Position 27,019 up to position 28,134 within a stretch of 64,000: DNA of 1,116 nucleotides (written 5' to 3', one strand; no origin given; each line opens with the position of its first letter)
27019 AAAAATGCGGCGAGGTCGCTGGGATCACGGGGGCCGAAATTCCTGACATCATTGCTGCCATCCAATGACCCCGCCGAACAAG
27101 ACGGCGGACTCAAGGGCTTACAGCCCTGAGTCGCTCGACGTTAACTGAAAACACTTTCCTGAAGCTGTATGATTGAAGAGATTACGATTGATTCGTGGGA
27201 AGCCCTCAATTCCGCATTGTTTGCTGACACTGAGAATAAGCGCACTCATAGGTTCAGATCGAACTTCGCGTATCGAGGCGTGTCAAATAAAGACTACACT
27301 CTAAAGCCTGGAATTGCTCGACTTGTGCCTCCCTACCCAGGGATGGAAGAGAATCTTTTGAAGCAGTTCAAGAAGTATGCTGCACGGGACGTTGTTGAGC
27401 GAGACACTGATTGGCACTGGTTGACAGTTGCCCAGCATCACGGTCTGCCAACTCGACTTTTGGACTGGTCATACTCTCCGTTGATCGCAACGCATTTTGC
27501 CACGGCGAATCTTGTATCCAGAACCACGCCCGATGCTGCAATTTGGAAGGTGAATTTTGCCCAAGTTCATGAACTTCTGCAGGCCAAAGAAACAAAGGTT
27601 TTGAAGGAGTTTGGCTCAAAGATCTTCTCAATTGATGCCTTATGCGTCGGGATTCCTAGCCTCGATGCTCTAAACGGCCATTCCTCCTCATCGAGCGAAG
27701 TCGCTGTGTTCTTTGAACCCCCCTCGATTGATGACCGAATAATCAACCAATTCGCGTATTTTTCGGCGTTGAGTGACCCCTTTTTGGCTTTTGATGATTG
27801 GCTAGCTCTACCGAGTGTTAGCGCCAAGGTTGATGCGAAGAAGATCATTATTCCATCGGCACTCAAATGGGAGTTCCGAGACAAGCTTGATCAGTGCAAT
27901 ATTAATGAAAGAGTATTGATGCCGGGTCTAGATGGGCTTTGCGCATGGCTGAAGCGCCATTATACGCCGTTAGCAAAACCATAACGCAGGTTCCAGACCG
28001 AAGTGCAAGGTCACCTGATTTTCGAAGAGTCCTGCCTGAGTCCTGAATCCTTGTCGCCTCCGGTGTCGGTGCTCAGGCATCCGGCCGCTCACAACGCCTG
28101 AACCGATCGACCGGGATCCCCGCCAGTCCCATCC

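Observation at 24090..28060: Mosaic AT-richer accessory segment bracketed by a 10-bp direct repeat, between the RayT locus and tRNA-Gly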

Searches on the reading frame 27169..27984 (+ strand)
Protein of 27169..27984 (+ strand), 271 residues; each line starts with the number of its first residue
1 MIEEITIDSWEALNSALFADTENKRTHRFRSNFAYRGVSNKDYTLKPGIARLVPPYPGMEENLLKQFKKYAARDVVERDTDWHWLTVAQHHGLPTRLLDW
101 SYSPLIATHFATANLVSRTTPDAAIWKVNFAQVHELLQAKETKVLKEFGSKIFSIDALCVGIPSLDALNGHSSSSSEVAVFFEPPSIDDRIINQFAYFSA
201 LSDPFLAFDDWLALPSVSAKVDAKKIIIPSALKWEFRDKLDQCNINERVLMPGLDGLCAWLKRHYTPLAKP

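Call 8: search_protein_families(library=pfam, max_evalue=0.01, proteins=[window:27169-27981:+])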
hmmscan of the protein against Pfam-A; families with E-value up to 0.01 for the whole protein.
seq(271 aa): 1 family
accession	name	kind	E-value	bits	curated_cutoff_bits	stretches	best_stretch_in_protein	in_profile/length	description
PF08867.16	FRG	-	2.7e-26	92.7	25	1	32-114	2-88/94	FRG domain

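Call 9: search_protein_families(library=padloc, max_evalue=0.01, proteins=[window:27169-27981:+])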
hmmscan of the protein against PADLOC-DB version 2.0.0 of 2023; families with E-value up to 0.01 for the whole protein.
seq(271 aa): 14 families
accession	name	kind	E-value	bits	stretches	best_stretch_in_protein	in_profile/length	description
PDLC04938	PDC-S15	-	2.4e-51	172.8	1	24-266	59-271/276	-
PDLC04937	PDC-S15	-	2.9e-35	120.1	1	2-264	12-247/254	-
PDLC04936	PDC-S15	-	3.7e-25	86.9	2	23-128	35-139/300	-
PDLC04933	PDC-S15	-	1.3e-22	78.6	2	24-115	21-111/286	-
PDLC04929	PDC-S15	-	3.4e-19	67.8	2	5-115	4-125/308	-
PDLC04927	PDC-S15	-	4.7e-17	60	2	27-116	33-120/422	-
PDLC04934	PDC-S15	-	1.4e-14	52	1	5-141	37-180/416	-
PDLC04931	PDC-S15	-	1.5e-13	49.2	1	3-135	38-178/282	-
PDLC04926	PDC-S15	-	1.6e-12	45.1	1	21-128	22-133/300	-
PDLC04930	PDC-S15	-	8.6e-12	42.7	1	35-123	29-123/380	-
PDLC04940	PDC-S15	-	1.5e-08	32.6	1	78-119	120-160/280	-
PDLC04932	PDC-S15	-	6e-08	30.4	1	62-125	93-151/324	-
PDLC04939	PDC-S15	-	8.6e-06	22.9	1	33-113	32-110/487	-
PDLC04935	PDC-S15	-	9.5e-05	19.4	1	28-116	134-227/535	-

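Call 10: search_protein_families(library=phrogs, max_evalue=0.01, proteins=[window:27169-27981:+])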
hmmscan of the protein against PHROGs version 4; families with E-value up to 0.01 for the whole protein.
seq(271 aa): 2 families
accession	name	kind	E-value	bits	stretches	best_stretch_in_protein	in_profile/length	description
phrog_4962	-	unknown function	8.2e-31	108.3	1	27-266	191-455/467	-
phrog_24967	-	unknown function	1e-06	29.2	1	64-119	78-132/385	-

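Call 11: find_encoding_contigs(protein=window:27169-27984:+, flank=10000, max_places=8)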
Protein window:27169-27984:+ (271 aa): 1 contig read that carries it; 1 place shown.
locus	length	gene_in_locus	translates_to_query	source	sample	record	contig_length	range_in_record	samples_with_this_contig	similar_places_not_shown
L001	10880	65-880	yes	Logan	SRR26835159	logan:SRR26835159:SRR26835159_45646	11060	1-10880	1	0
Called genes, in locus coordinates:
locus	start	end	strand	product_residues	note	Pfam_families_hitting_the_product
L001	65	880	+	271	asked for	PF08867:FRG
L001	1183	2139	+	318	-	PF05448:AXE1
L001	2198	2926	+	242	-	PF00756:Esterase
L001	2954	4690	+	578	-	-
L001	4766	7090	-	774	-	PF00141:peroxidase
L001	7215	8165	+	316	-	PF00126:HTH_1, PF03466:LysR_substrate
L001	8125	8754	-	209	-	-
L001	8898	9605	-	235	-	-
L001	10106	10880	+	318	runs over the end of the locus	?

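Call 19: search_protein_families(library=ncbifam, max_evalue=0.01, proteins=[window:27169-27984:+])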
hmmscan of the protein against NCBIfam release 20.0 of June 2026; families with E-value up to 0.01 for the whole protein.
window:27169-27984:+ (271 aa): 0 families

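Call 34: find_homologous_proteins(query=window:27169-27984:+, max_evalue=0.001)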
Query window:27169-27984:+ (271 aa): 7529 proteins with E <= 0.001 among 8000 candidates; the best 120 are listed.
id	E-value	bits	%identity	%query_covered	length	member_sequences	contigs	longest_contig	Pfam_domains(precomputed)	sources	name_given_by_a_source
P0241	4.3e-176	602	96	100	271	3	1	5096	PF08867.17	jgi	jgi:hypothetical protein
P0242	3.7e-161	553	87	100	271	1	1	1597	PF08867.17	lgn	-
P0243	2.4e-115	403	65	99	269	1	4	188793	PF08867.17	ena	-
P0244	2.6e-114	399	65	97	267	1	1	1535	PF08867.17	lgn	-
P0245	3.1e-114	399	65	99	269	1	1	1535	PF08867.17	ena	-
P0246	5.3e-114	398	64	98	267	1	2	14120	PF08867.17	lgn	-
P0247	8.4e-114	398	65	99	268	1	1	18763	PF08867.17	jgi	-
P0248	8.6e-114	398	65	98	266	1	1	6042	PF08867.17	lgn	-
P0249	1.0e-113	397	63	97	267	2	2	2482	PF08867.17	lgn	-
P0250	1.2e-113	397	66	98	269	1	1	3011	PF08867.17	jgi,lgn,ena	-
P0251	1.4e-113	397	64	99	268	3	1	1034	PF08867.17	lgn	-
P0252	3.3e-113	396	66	98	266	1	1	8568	PF08867.17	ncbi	ncbi:MAG: FRG domain-containing protein [Thermoanaerobaculia bacterium]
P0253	5.1e-113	395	62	100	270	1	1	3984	PF08867.17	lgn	-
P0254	5.2e-113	395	63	98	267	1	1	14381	PF08867.17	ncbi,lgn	ncbi:MAG: FRG domain-containing protein [Bacteroidota bacterium]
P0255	7.7e-113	395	65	99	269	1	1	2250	PF08867.17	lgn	-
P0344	3.9e-101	356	59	98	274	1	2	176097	PF08867.17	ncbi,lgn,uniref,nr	ncbi:FRG domain-containing protein [Verrucomicrobium sp. BvORR106]|uniref:FRG domain-containing prot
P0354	1.6e-97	344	57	99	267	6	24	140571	PF08867.17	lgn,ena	-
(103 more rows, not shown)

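Call 36: find_encoding_contigs(protein=P0241, flank=6000, max_places=4)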
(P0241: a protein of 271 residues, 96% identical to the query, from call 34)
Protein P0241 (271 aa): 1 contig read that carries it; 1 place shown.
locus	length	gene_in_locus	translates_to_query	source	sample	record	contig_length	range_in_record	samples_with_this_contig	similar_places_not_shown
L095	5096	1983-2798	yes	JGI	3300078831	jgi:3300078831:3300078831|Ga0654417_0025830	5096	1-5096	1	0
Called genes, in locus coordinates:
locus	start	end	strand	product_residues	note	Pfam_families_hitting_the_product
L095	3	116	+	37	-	?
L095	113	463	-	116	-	-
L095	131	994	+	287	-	-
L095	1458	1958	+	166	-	PF08238:Sel1 (weak)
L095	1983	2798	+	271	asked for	PF08867:FRG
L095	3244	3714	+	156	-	-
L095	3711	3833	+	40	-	-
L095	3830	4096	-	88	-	-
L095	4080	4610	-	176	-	-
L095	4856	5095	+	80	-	?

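Call 37: find_encoding_contigs(protein=P0242, flank=6000, max_places=4)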
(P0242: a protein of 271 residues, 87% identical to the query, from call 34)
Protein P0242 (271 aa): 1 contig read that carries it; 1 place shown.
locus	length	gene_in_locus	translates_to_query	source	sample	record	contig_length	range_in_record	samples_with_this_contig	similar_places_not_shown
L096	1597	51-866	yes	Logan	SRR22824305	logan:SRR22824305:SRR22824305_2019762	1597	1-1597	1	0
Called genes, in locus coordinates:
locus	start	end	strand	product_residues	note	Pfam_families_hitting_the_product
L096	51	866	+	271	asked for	PF08867:FRG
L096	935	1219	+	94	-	-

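Call 47: search_solved_structures(query=window:27169-27984:+, max_evalue=1)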
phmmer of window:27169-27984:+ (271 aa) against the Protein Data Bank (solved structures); distinct sequences matched with E-value up to 1: 2.
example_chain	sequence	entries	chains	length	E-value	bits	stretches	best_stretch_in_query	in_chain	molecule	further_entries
7zas_A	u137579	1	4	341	0.78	12.5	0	114-200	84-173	Iripin-4 serpin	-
7zbf_A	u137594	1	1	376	1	12.1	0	114-200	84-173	Iripin-4 serpin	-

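Call 53: find_related_loci(query=window:27169-27984:+, collection=viral_contigs, flank=4000)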
Query window:27169-27984:+ (271 aa) in viral_contigs; peptide patterns used: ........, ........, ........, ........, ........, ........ (x = any residue, [..] = any of these).
4 stretches matched a pattern, but none encodes a relative of the query by tblastn (E <= 1e-3).

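Call 60: find_encoding_contigs(protein=P0354, flank=5000, max_places=6)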
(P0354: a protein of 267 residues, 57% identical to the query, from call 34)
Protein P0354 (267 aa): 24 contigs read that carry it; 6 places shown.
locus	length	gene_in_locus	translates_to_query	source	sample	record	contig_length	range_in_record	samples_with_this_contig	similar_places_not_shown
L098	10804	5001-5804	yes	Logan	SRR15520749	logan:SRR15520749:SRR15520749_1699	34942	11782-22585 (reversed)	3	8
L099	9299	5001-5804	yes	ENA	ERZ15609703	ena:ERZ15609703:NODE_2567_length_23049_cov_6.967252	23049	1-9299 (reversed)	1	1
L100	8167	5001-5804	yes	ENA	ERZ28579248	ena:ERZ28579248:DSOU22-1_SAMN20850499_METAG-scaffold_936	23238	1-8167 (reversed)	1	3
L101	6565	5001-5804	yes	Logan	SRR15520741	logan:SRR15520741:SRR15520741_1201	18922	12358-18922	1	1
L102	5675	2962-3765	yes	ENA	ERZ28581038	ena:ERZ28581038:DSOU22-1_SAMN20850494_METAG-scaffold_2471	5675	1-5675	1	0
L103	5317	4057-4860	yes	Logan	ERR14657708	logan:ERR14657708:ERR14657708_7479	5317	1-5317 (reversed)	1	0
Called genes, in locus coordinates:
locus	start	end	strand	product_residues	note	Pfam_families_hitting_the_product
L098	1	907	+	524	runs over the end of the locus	-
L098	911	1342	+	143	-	PF07030:Phage_Mu_Gp36 (weak)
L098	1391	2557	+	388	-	PF06074:Portal_Mu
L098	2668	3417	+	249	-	-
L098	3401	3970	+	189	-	PF05069:Phage_tail_S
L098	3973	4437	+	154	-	-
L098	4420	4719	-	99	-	-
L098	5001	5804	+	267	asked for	PF08867:FRG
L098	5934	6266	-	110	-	-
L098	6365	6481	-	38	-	-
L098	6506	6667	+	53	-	-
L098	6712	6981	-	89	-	-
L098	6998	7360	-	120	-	-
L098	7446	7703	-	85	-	-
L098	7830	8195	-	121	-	-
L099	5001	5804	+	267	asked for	PF08867:FRG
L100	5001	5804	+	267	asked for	PF08867:FRG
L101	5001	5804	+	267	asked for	PF08867:FRG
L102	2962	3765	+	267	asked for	PF08867:FRG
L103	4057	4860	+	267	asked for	PF08867:FRG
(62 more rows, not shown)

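Call 61: find_encoding_contigs(protein=P0344, flank=5000, max_places=3)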
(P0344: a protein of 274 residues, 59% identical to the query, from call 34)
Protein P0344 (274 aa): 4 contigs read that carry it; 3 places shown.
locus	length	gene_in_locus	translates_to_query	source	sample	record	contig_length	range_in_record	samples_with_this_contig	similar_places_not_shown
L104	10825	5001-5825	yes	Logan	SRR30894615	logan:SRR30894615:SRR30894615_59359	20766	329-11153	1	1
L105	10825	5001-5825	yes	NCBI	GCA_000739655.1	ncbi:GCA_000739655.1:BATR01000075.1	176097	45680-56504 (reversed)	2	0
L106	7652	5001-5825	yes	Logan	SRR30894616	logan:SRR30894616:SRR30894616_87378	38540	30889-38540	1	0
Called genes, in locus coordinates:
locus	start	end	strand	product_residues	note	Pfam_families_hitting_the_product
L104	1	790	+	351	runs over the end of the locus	PF10042:DUF2278, PF00932:LTD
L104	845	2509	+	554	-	PF13091:PLDc_2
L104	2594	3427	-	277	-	PF18163:LD_cluster2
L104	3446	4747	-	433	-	-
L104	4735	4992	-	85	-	-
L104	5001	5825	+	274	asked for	PF08867:FRG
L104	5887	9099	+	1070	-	PF13271:DUF4062, PF13424:TPR_12, PF13424:TPR_12, PF24885:TPR_NPHP3, PF17874:TPR_MalT, PF13424:TPR_12, PF24885:TPR_NPHP3, PF13424:TPR_12, +13 more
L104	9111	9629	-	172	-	PF13676:TIR_2 (weak)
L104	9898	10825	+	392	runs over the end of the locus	PF13676:TIR_2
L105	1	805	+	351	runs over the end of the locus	PF10042:DUF2278, PF00932:LTD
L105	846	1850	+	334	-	PF13091:PLDc_2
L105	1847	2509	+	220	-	PF13091:PLDc_2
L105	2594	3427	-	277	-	PF18163:LD_cluster2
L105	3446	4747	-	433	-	-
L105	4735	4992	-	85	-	-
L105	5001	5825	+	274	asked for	PF08867:FRG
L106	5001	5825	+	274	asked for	PF08867:FRG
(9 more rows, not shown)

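Call 88: predict_structure(alignment_id=A3)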
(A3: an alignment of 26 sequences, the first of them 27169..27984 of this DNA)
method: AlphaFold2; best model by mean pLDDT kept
length: 271 residues; sequences in the alignment: 26
mean_pLDDT: 82.0   pTM: 0.81
mean pLDDT of the five models: 82.0, 79.7, 78.7, 77.2, 64.8
residues with pLDDT >= 90: 118; 70-90: 105; 50-70: 17; < 50: 31
segments of 3 or more residues with pLDDT < 50: 189-193, 246-271
pLDDT, mean of each block of 10 residues (from residue 1): 92 92 70 89 91 84 88 77 87 89 86 73 95 92 90 91 93 86 70 71 94 94 96 88 56 43 40 44
secondary structure, 60 per line:
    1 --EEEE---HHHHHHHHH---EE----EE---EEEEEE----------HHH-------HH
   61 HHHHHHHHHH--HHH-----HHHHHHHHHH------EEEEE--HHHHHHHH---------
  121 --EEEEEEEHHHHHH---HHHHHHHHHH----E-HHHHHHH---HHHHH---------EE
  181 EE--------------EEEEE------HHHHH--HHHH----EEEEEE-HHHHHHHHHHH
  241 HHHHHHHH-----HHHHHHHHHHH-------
elements in order: E3-6 H10-18 E33-38 H59-70 H81-90 E97-101 H104-111 E123-129 H130-135 H139-148 H155-161 H165-169 E179-182 E197-201 H208-212 H215-218 E223-228 H230-248 H254-264

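Call 91: fold_search(model_id=the predicted structure, library=pdb)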
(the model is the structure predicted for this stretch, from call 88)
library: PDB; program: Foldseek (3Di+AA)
matches with E <= 10: 80; with E <= 0.001: 0
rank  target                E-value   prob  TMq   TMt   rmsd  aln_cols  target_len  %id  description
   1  8s2n_B                1.6e-01  0.21  0.17  0.32   7.7       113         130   15  Xenorhabdus bovienii Rhs toxin TreTu complex with TrxA and TriTu immunity protein (released 2024-12-04)
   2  9gco_B                5.6e-01  0.20  0.16  0.31   6.0       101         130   12  Xenorhabdus bovienii Thioredoxin complex with Rhs toxin TreX and immunity protein TriX (released 2024-12-04)
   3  2vhi_C                5.9e-01  0.01  0.11  0.09  20.3       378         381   10  Crystal structure of a pyrimidine degrading enzyme from Drosophila melanogaster (released 2008-03-25)
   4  2vhh_A                6.3e-01  0.03  0.16  0.13  20.2       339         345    9  Crystal structure of a pyrimidine degrading enzyme from Drosophila melanogaster (released 2008-03-25)
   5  8s2m_B                6.7e-01  0.15  0.14  0.28   7.8       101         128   12  Xenorhabdus bovienii Rhs C-terminal toxin TreX complex with TriX immunity protein (released 2024-12-04)
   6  2vhh_B                7.1e-01  0.02  0.13  0.10  20.3       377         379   10  Crystal structure of a pyrimidine degrading enzyme from Drosophila melanogaster (released 2008-03-25)
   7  2vhh_C                7.6e-01  0.01  0.12  0.10  20.2       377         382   10  Crystal structure of a pyrimidine degrading enzyme from Drosophila melanogaster (released 2008-03-25)
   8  8zht_A                8.6e-01  0.02  0.12  0.06  25.5       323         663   10  Structure of PpiD-YfgM complex (released 2025-02-12)
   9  1s5b_A                9.1e-01  0.09  0.17  0.21  12.3       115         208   14  Cholera holotoxin with an A-subunit Y30S mutation Form 3 (released 2004-04-06)
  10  8q6i_A                9.1e-01  0.09  0.17  0.20  10.6       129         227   14  Cholera holotoxin variant (chimera with E. coli heat-labile enterotoxin, 1 C-terminal substitution) (released 2025-02-12)
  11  6rol_B                9.1e-01  0.02  0.12  0.17  17.7       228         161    9  Structure of IMP2 KH34 domains (released 2019-10-16)
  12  2a5f_B                1.3e+00  0.08  0.16  0.22   9.5       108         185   12  Cholera toxin A1 subunit bound to its substrate, NAD+, and its human protein activator, ARF6 (released 2005-08-16)
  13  2a5g_B                1.4e+00  0.08  0.15  0.21   9.3       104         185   12  Cholera toxin A1 subunit bound to ARF6(Q67L) (released 2005-08-16)
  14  6rol_D                1.4e+00  0.02  0.12  0.16  17.5       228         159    9  Structure of IMP2 KH34 domains (released 2019-10-16)
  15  3krm_B                1.5e+00  0.03  0.14  0.20  16.9       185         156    9  Imp1 kh34 (released 2010-02-09)
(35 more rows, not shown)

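Call 107: search_dna_similar(query=window:27169-27984:+, collection=phages, mode=protein, max_evalue=1e-10, max_rows=12)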
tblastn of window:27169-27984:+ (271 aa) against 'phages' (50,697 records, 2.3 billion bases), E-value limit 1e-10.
Records with a match: 2; places in all: 2; records where one place covers at least 80% of the query: 2.
Best place of each record, by identity: <60% 2.
By first word of the organism name: Bacteriophage 1; Salmonella 1.
By host as written in the record: - 1; Homo sapiens 1.
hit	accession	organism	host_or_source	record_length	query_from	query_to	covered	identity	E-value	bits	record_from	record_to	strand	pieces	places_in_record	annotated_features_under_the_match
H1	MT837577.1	Bacteriophage sp.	human fecal samples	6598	35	265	85%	30.5%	1e-14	79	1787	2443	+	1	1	record has no annotation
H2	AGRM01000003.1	Salmonella enterica subsp. houtenae str. ATCC BAA-1581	Homo sapiens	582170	27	259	86%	27.8%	1e-13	76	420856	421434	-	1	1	hypothetical protein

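Call 109: search_dna_similar(query=window:27169-27984:+, collection=plasmids, mode=protein, max_evalue=1e-20, max_rows=10)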
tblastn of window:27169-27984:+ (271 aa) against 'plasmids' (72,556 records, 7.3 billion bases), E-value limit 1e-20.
Records with a match: 19; places in all: 19; records where one place covers at least 80% of the query: 19.
Best place of each record, by identity: <60% 19.
By first word of the organism name: Deinococcus 12; Spirosoma 1; Nonomuraea 1; Brucella 1; Halorussus 1; Natrinema 1; Haladaptatus 1; Natribaculum 1.
By predicted mobility (MOB-suite, as given by PLSDB): non-mobilizable 18; mobilizable 1.
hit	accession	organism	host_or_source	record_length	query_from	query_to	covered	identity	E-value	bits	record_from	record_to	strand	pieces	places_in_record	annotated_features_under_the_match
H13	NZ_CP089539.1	Spirosoma oryzicola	Single cell,Surface layer of rice grains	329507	1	265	98%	44.7%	4e-66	229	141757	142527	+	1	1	FRG domain-containing protein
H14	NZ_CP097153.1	Deinococcus sp. QL22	-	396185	3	266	97%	44.2%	1e-57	205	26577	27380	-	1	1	FRG domain-containing protein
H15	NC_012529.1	Deinococcus deserti VCD115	-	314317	1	265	98%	40.9%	5e-60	212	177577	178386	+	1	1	FRG domain-containing protein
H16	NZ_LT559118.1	Nonomuraea gerenzanensis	-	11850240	6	267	97%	40.6%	2e-54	196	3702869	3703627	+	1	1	none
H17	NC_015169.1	Deinococcus proteolyticus MRP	feces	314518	7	265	96%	39.8%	9e-53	191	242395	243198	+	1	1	FRG domain-containing protein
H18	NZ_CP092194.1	Deinococcus sp. KNUC1210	Setaria viridis,cell ...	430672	10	266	95%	39.5%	4e-54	195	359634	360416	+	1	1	FRG domain-containing protein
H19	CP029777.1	Deinococcus actinosclerus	mixed culture,wastewater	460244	9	269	96%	38.8%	7e-46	171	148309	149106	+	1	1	FRG domain-containing protein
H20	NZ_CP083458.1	Deinococcus taeanensis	whole organism,coastal dune soil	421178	5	265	96%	38.7%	2e-50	184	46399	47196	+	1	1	FRG domain-containing protein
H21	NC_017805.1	Deinococcus gobiensis I-0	-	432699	1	265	98%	37.8%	2e-51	187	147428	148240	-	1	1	FRG domain-containing protein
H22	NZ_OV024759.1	Deinococcus radiodurans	-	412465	2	265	90%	40.8%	9e-42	196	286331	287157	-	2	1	FRG domain-containing protein | hypothetical protein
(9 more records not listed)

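Call 111: get_annotated_region(hit=H13, flank=4000)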
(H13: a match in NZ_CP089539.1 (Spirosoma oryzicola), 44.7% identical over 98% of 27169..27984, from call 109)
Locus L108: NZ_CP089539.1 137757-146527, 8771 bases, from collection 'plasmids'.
description: Spirosoma oryzicola strain RHs26 plasmid unnamed1, complete sequence
organism: Spirosoma oryzicola (NCBI taxid 2898794)
taxonomy: Bacteria; Bacteroidota; Cytophagia; Cytophagales; Cytophagaceae; Spirosoma; Spirosoma oryzicola
host: -; source: Single cell,Surface layer of rice grains; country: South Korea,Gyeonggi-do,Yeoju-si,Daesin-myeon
typing (MOB-suite, as given by PLSDB): non-mobilizable
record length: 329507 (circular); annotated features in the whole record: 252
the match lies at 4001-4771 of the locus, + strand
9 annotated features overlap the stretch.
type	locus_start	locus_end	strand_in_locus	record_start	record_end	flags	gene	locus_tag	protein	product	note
CDS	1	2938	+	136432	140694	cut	treY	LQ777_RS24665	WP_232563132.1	malto-oligosyltrehalose synthase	GO:0005992 - trehalose biosynthetic process [Evidence IEA]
CDS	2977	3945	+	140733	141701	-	-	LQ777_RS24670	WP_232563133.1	TIGR03885 family FMN-dependent LLM class oxidoreductase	-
CDS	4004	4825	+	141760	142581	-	-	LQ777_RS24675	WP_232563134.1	FRG domain-containing protein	-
CDS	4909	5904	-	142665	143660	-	-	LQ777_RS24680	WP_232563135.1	YhdH/YhfP family quinone oxidoreductase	-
CDS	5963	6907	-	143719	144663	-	-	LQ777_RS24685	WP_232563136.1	NADP-dependent oxidoreductase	-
CDS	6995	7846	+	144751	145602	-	-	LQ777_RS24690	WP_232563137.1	AraC family transcriptional regulator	GO:0006355 - regulation of DNA-templated transcription [Evidence IEA]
CDS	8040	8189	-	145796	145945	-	-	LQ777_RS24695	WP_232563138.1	IS110 family transposase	-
CDS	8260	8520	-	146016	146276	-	-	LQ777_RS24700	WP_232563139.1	hypothetical protein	-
CDS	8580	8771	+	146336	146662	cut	-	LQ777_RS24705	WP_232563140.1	hypothetical protein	-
